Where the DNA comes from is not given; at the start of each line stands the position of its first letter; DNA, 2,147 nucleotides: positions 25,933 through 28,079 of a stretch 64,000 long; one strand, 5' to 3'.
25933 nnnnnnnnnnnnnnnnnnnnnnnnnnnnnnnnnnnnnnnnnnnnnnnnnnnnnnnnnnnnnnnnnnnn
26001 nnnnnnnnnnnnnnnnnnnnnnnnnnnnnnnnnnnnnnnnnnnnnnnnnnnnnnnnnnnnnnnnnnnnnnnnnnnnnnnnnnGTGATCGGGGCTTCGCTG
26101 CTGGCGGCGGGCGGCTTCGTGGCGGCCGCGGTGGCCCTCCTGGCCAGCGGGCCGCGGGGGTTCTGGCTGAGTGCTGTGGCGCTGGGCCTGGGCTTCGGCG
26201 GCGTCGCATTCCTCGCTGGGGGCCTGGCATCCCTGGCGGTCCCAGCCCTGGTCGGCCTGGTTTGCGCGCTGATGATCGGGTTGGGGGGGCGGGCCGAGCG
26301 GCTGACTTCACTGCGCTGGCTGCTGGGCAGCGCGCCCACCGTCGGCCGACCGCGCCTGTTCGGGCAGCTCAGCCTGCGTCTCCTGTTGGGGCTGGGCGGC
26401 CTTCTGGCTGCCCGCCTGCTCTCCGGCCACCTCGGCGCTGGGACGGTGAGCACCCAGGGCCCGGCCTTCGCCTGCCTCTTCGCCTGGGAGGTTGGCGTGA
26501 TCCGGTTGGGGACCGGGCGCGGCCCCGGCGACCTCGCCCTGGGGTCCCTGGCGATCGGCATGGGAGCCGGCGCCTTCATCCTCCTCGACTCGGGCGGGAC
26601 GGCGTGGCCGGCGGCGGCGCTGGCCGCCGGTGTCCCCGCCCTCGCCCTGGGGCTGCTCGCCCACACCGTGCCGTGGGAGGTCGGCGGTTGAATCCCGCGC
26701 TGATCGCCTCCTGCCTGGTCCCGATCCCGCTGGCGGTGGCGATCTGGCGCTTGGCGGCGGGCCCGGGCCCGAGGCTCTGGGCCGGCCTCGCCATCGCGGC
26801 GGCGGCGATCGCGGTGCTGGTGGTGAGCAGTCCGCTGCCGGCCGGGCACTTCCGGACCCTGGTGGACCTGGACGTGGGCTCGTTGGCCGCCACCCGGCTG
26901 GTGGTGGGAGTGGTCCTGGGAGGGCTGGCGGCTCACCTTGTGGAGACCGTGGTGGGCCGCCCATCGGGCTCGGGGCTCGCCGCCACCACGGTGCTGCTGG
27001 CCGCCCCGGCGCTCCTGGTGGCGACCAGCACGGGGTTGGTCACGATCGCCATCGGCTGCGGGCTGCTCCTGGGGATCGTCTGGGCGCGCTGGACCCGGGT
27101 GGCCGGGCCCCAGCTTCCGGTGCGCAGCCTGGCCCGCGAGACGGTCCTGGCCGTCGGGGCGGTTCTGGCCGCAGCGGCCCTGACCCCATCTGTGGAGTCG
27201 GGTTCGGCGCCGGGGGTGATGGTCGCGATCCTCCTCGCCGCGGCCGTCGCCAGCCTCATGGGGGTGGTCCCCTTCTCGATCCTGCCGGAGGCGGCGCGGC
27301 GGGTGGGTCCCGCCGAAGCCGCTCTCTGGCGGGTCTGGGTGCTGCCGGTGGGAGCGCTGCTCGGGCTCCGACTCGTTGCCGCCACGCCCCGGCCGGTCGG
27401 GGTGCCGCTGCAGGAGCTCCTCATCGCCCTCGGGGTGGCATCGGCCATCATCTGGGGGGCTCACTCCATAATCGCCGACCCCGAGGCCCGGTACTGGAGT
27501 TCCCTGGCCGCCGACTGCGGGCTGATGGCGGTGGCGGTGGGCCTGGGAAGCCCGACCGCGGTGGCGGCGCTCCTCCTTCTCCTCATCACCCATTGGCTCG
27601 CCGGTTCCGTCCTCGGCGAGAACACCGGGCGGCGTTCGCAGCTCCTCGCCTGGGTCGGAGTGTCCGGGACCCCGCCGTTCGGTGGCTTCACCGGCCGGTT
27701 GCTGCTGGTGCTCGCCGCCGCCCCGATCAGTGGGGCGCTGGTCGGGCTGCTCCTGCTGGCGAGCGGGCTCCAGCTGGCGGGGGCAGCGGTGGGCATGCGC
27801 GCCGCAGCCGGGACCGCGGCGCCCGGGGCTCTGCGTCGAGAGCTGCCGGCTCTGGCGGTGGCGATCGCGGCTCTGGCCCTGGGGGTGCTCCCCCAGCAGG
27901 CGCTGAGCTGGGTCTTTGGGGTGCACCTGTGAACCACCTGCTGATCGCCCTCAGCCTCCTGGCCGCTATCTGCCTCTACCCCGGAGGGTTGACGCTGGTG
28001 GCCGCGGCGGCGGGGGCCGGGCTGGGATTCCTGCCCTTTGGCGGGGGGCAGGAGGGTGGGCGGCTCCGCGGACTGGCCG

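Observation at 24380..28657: Four overlapping membrane-protein genes immediately after valS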

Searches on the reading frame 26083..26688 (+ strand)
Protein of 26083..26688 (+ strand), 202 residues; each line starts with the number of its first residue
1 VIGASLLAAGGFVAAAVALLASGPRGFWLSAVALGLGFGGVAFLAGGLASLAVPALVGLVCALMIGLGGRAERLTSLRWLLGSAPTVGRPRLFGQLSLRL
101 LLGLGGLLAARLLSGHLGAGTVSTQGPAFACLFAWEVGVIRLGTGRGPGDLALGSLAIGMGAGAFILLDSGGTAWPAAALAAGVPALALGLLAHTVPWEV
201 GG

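Call 6: search_protein_families(library=pfam, proteins=[window:26083-26688:+], max_evalue=10)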
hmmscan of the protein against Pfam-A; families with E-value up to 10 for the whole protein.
window:26083-26688:+ (202 aa): 0 families

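Call 7: search_protein_families(library=ncbifam, proteins=[window:26083-26688:+], max_evalue=10)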
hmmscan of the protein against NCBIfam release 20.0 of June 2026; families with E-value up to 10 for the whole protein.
window:26083-26688:+ (202 aa): 0 families

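Call 24: search_solved_structures(query=A2, max_evalue=10, show_alignments=2)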
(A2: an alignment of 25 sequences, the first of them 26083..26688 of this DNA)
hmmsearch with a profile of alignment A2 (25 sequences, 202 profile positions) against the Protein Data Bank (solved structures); distinct sequences matched with E-value up to 10: 0.

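Call 35: find_homologous_proteins(query=A2, max_evalue=10)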
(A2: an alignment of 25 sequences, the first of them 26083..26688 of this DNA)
Query A2 (25 sequences) (202 aa, profile of the alignment): 55 proteins with E <= 10 among 8000 candidates.
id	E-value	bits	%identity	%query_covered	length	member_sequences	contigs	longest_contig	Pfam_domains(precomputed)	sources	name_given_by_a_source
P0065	3.5e-92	326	56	71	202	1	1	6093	-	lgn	-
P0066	6.1e-92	325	56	71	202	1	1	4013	-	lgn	-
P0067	1.4e-91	324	56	99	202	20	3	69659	-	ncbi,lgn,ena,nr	ncbi:MAG TPA: hypothetical protein VNH82_02640 [Candidatus Dormibacteraeota bacterium]|nr:hypothetic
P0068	4.7e-91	322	57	71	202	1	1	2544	-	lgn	-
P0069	6.0e-91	322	57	99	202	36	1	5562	-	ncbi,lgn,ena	-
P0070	7.7e-91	321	52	90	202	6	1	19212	-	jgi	-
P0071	3.8e-90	319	55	90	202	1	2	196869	-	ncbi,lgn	ncbi:MAG: hypothetical protein ACRENX_07225 [Candidatus Dormibacteria bacterium]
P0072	7.2e-90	318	54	70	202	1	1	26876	-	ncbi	ncbi:MAG: hypothetical protein WA751_07995 [Candidatus Dormiibacterota bacterium]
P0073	7.5e-90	318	54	70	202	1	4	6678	-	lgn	-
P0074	1.3e-89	317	51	78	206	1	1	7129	-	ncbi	ncbi:MAG TPA: hypothetical protein VI138_01080, partial [Candidatus Dormibacteraeota bacterium]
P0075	5.4e-89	315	53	90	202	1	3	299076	-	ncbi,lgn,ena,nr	ncbi:MAG TPA: hypothetical protein VNH38_01535 [Candidatus Dormibacteraeota bacterium]|nr:hypothetic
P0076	1.0e-88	314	59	99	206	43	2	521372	-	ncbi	ncbi:MAG: hypothetical protein WAO09_05305 [Candidatus Dormiibacterota bacterium]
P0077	1.5e-88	314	59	99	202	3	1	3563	-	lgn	-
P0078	2.5e-88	313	53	90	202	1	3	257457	-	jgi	-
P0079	3.3e-88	313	58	99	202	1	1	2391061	-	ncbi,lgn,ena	-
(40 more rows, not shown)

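Call 54: search_protein_representatives(alignment_id=A6)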
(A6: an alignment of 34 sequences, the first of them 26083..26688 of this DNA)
Query: 34 sequences, 202 profile positions. Proteins with E-value up to 0.001 (for the whole library): 12; up to 1e-10: 4; up to 1e-30: 2. The best 12 are listed.
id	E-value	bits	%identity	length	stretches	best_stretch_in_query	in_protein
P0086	4.4e-86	304.1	-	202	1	1-201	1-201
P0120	1.2e-44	168.9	-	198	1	1-193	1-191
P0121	5.3e-30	121.0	-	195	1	1-199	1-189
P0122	1.6e-17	80.3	-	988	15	70-111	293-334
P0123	4.4e-10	56.0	-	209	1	4-192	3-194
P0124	4.0e-08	49.6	-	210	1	4-190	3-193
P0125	6.1e-08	49.0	-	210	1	6-189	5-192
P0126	8.5e-08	48.5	-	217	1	6-188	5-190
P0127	3.2e-07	46.7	-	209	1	10-188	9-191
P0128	7.1e-07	45.5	-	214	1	5-191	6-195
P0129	7.5e-07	45.5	-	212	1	1-187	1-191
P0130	4.3e-05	39.7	-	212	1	6-188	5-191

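Call 56: search_protein_families(library=pfam, alignment_id=A6, max_evalue=10)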
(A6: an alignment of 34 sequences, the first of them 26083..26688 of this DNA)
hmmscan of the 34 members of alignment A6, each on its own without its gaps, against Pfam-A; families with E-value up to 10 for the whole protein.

A. member 1, window:26083-26688:+ (202 aa): 0 families

B. families by the number of members that match (of 34 scanned): 4 families
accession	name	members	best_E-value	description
PF22989.2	DUF7030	1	0.047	Domain of unknown function (DUF7030)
PF10086.14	YhfC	1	0.69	YhfC intramembrane metalloprotease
PF16208.10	Keratin_2_head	1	5.9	Keratin type II head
PF20988.2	SidF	1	9.2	Phosphoinositide phosphatase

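Call 85: search_protein_families(library=padloc, proteins=[window:26083-26688:+], max_evalue=1)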
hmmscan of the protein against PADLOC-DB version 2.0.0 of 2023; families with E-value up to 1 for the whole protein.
window:26083-26688:+ (202 aa): 0 families

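Call 87: search_protein_families(library=ncbifam, alignment_id=A6, max_evalue=10)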
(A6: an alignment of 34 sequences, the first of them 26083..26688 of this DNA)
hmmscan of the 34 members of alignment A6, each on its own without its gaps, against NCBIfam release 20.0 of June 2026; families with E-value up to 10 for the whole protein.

A. member 1, window:26083-26688:+ (202 aa): 0 families

B. families by the number of members that match (of 34 scanned): 5 families
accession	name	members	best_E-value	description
TIGR00825.1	EIIBC-GUT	1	0.0013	glucitol/sorbitol-specific PTS transporter subunit IIBC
NF006095.0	PRK08247.1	1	0.13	methionine biosynthesis PLP-dependent protein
NF038214.1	IS21_help_AAA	1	0.13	IS21-like element helper ATPase IstB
TIGR01843.1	type_I_hlyD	1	1.2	HlyD family type I secretion periplasmic adaptor subunit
NF045676.1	FeExpMbfA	1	6.8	iron exporter MbfA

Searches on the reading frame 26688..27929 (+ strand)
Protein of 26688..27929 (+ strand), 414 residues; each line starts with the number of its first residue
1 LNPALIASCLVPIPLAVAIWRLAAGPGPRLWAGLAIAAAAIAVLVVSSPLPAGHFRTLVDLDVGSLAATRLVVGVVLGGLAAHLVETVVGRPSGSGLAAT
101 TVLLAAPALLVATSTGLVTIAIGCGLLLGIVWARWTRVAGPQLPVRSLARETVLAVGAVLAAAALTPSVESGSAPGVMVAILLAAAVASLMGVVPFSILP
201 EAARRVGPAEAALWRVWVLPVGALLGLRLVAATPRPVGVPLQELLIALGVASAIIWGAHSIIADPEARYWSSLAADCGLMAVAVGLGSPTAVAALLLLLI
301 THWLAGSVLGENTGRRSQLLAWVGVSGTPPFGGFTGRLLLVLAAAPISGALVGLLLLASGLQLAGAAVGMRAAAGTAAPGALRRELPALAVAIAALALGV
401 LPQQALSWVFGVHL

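Call 6: search_protein_families(library=pfam, proteins=[window:26688-27929:+], max_evalue=10)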
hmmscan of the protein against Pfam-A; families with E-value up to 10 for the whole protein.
window:26688-27929:+ (414 aa): 0 families

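Call 7: search_protein_families(library=ncbifam, proteins=[window:26688-27929:+], max_evalue=10)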
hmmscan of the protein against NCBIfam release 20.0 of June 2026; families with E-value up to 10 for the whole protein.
window:26688-27929:+ (414 aa): 0 families

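Call 23: search_solved_structures(query=A3, max_evalue=10, show_alignments=3)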
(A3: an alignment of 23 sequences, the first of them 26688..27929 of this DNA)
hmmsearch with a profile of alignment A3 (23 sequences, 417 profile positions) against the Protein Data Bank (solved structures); distinct sequences matched with E-value up to 10: 2.
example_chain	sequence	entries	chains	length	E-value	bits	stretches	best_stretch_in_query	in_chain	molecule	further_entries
7tgh_2B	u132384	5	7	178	0.026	16.7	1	321-357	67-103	NADH dehydrogenase subunit 2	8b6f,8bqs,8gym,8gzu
7eu3_D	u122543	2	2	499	0.062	15.5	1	268-356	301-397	NAD(P)H-quinone oxidoreductase chain 4, chloroplastic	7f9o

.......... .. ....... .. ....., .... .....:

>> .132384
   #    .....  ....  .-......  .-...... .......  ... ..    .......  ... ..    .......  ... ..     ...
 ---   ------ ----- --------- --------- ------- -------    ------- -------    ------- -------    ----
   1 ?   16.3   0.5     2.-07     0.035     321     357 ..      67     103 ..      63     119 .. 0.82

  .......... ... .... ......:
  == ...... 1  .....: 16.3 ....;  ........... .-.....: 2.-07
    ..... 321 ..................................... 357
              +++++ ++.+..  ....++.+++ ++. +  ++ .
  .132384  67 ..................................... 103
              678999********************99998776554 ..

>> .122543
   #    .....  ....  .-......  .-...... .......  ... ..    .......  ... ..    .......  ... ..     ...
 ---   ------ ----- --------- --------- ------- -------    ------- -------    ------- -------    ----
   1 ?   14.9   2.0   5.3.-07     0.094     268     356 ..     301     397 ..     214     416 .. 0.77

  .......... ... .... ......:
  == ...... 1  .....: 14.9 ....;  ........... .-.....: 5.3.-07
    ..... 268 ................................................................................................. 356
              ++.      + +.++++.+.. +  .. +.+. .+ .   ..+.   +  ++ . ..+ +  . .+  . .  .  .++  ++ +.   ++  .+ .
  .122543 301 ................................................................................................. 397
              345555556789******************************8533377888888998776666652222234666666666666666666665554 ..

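Call 31: find_homologous_proteins(query=A3, max_evalue=10)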
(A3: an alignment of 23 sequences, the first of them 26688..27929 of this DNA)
Query A3 (23 sequences) (414 aa, profile of the alignment): 16 proteins with E <= 10 among 8000 candidates.
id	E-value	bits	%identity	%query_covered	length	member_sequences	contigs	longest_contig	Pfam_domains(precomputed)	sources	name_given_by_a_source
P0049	1.4e-152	527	52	88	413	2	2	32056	-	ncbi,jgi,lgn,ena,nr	ncbi:MAG TPA: hypothetical protein VMV23_10560 [Candidatus Nanopelagicaceae bacterium]|nr:hypothetic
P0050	3.3e-151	522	40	80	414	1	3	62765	-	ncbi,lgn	ncbi:MAG: hypothetical protein ACREN7_03600 [Candidatus Dormibacteria bacterium]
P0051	2.3e-149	516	55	85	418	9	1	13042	-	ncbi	-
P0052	1.7e-144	500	61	100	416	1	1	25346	-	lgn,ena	-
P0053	3.8e-143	496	62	95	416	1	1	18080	-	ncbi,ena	-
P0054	4.6e-143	495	62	95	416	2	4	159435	-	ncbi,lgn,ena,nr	ncbi:MAG: hypothetical protein M0T72_12000 [Candidatus Dormibacteraeota bacterium]|nr:hypothetical p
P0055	6.3e-143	495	58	74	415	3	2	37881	-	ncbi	ncbi:MAG: hypothetical protein ACYDEA_00550 [Candidatus Dormibacteria bacterium]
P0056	1.2e-141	491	62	95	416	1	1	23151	-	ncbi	-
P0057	1.6e-141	490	62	95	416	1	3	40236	-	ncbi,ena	-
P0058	2.2e-141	490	57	68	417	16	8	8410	-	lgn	-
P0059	3.1e-141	489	62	100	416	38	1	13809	-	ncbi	-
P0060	6.4e-141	488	62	96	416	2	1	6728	-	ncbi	-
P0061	1.8e-139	483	100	100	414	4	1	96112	-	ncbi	-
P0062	2.5e-127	443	62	100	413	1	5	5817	-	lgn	-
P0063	1.8e-120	421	55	86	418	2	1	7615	-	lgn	-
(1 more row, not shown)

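Call 42: predict_structure(alignment_id=A5)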
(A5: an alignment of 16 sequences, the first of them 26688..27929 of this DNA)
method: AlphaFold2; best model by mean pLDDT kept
length: 414 residues; sequences in the alignment: 16
mean_pLDDT: 79.6   pTM: 0.85
mean pLDDT of the five models: 79.6, 78.9, 76.8, 60.7, 53.7
residues with pLDDT >= 90: 118; 70-90: 192; 50-70: 74; < 50: 30
segments of 3 or more residues with pLDDT < 50: 1-5, 48-59, 61-68, 411-414
pLDDT, mean of each block of 10 residues (from residue 1): 51 66 64 67 52 45 48 74 80 69 80 79 88 88 84 90 88 89 94 88 85 91 89 87 96 96 89 95 90 89 86 79 81 87 90 94 90 69 77 77 54 45
secondary structure, 60 per line:
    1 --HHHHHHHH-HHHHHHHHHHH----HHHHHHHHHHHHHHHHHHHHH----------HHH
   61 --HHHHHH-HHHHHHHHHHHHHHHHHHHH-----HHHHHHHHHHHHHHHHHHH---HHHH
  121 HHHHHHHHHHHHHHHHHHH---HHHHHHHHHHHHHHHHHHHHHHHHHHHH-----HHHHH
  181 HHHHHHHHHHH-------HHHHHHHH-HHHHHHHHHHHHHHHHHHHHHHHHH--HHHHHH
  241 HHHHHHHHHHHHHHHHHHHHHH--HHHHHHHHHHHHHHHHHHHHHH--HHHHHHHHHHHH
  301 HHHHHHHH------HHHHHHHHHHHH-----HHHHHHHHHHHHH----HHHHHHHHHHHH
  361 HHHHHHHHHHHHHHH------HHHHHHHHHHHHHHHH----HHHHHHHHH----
elements in order: H3-10 H12-22 H27-47 H63-68 H70-89 H95-113 H117-139 H143-170 H176-191 H199-206 H208-232 H235-262 H265-286 H289-308 H315-326 H332-344 H349-375 H382-397 H402-410

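Call 45: fold_search(model_id=the predicted structure, library=pdb)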
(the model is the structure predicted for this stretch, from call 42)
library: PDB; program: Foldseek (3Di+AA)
matches with E <= 10: 388; with E <= 0.001: 149
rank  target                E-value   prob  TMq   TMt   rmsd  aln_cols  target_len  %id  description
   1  9a6h_B                9.3e-09  1.00  0.74  0.63   5.8       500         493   15  Integrative model of MRPA-MRPD by crosslinking MS and deep learning (released 2024-09-18)
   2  7d3u_A                1.2e-08  1.00  0.75  0.37   6.2       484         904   20  Structure of Mrp complex from Dietzia sp. DQ12-45-1b (released 2020-12-09)
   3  7qru_D                2.9e-08  1.00  0.73  0.63   6.1       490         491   14  Structure of Bacillus pseudofirmus Mrp antiporter complex, monomer (released 2022-11-09)
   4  6z16_D                3.3e-08  1.00  0.74  0.64   6.3       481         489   17  Structure of the Mrp antiporter complex (released 2020-08-12)
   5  4he8_G                3.4e-08  1.00  0.74  0.67   6.1       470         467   19  Crystal structure of the membrane domain of respiratory complex I from Thermus thermophilus (released 2013-02-13)
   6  6nbq_B                3.9e-08  1.00  0.76  0.66   5.9       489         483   15  T.elongatus NDH (data-set 1) (released 2019-02-27)
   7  8e73_4M               3.9e-08  1.00  0.74  0.64   6.6       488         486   14  Vigna radiata supercomplex I+III2 (full bridge) (released 2023-01-11)
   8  7z7r_N                4.0e-08  1.00  0.75  0.67   5.4       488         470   15  Complex I from E. coli, LMNG-purified, Apo, Open-ready state (released 2022-09-21)
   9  4he8_I                4.4e-08  1.00  0.75  0.73   4.8       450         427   20  Crystal structure of the membrane domain of respiratory complex I from Thermus thermophilus (released 2013-02-13)
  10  8e9i_M                5.0e-08  1.00  0.75  0.62   6.3       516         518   15  Mycobacterial respiratory complex I, semi-inserted quinone (released 2022-10-12)
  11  8bpx_M                5.4e-08  1.00  0.74  0.63   5.7       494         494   14  Cryo-EM structure of the Arabidopsis thaliana I+III2 supercomplex (Complete composition) (released 2023-01-25)
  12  6tjv_D                7.9e-08  1.00  0.76  0.66   5.9       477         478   16  Structure of the NDH-1MS complex from Thermosynechococcus elongatus (released 2020-02-19)
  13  6l7p_B                8.9e-08  1.00  0.71  0.60   7.0       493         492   16  cryo-EM structure of cyanobacteria NDH-1LdelV complex (released 2020-02-19)
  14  9q8i_N                1.0e-07  1.00  0.74  0.64   6.2       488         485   14  Cryo-EM structure of E. coli complex I variant V96P/N142M (NuoE) (released 2025-11-05)
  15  8e9g_N                1.3e-07  1.00  0.76  0.62   6.3       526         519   14  Mycobacterial respiratory complex I with both quinone positions modelled (released 2022-10-12)
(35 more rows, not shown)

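Call 85: search_protein_families(library=padloc, proteins=[window:26688-27929:+], max_evalue=1)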
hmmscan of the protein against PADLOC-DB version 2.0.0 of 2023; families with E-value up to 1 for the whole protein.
window:26688-27929:+ (414 aa): 0 families

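Call 86: search_protein_families(library=ncbifam, alignment_id=A3, max_evalue=10)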
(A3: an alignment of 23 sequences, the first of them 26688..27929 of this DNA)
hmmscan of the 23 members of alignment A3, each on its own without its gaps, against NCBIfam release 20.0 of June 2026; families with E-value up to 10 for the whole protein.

A. member 1, window:26688-27929:+ (414 aa): 0 families

B. families by the number of members that match (of 23 scanned): 15 families
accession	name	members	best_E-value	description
NF005818.0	PRK07691.1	18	1.9e-06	Na+/H+ antiporter subunit D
TIGR01770.1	NDH_I_N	17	0.015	NADH-quinone oxidoreductase subunit NuoN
NF005042.0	PRK06458.1-2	12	1.5e-06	hydrogenase 4 subunit F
NF009306.0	PRK12663.1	5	2.4e-05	Na+/H+ antiporter subunit D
NF004920.0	PRK06277.1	3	0.029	energy conserving hydrogenase EhbF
NF004506.0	PRK05846.2-6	3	0.045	NADH-quinone oxidoreductase subunit M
NF004504.0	PRK05846.2-3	2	0.004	NADH-quinone oxidoreductase subunit M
NF004448.0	PRK05777.2-6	1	0.00095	NADH-quinone oxidoreductase subunit NuoN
TIGR03867.1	MprA_tail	1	0.082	MprA protease, GlyGly-CTERM protein-sorting domain-containing form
NF009235.0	PRK12585.1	1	0.21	putative monovalent cation/H+ antiporter subunit G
TIGR02762.1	TraL_TIGR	1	0.21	type IV conjugative transfer system protein TraL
NF006419.0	PRK08668.1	1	0.29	NADH dehydrogenase subunit M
NF004812.0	PRK06161.1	1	0.37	K+/H+ antiporter subunit F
NF052624.1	TLTLP_motif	1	6.6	TLTLP motif-containing protein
NF004503.0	PRK05846.2-2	1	8.4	NADH-quinone oxidoreductase subunit M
